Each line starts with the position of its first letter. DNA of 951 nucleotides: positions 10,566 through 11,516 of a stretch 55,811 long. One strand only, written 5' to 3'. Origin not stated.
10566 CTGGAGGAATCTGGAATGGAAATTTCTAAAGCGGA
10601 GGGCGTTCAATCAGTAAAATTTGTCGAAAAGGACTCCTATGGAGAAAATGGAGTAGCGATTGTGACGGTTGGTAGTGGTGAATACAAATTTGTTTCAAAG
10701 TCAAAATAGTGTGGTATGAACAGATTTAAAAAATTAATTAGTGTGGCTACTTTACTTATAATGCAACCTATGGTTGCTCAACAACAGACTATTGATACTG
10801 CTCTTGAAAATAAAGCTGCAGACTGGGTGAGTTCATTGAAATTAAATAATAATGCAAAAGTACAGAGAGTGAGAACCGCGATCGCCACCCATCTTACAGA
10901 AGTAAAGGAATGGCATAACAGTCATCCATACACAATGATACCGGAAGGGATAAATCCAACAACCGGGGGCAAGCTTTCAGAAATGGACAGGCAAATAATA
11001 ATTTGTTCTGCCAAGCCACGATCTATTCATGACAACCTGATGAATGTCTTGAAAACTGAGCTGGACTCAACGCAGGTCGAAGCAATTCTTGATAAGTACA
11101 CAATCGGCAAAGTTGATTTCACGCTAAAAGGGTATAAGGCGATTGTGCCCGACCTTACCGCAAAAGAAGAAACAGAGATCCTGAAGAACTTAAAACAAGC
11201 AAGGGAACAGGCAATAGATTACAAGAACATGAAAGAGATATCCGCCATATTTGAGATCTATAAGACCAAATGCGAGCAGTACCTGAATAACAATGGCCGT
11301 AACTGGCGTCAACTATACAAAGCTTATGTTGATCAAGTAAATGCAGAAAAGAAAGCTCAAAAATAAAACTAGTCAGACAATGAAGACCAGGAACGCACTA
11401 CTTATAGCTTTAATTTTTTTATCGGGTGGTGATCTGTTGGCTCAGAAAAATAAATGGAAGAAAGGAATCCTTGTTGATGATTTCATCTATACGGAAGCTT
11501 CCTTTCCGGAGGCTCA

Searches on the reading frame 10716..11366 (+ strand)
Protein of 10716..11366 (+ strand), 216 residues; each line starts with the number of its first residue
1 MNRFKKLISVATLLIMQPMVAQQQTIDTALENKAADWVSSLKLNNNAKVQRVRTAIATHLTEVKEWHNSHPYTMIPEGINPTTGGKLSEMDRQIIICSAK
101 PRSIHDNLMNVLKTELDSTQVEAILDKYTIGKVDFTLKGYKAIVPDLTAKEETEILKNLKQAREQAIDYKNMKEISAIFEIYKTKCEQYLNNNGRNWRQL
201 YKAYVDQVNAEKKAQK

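Call 4: search_protein_families(library=pfam, proteins=[window:10716-11366:+])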
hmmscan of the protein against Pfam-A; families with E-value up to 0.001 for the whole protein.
window:10716-11366:+ (216 aa): 1 family
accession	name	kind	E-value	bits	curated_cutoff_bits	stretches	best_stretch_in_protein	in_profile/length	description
PF12875.12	DUF3826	-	1e-70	238.1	25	1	30-210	4-186/186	Protein of unknown function (DUF3826)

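Call 5: search_protein_families(library=ncbifam, proteins=[window:10716-11366:+])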
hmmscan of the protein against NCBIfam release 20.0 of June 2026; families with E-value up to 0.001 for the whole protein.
window:10716-11366:+ (216 aa): 0 families
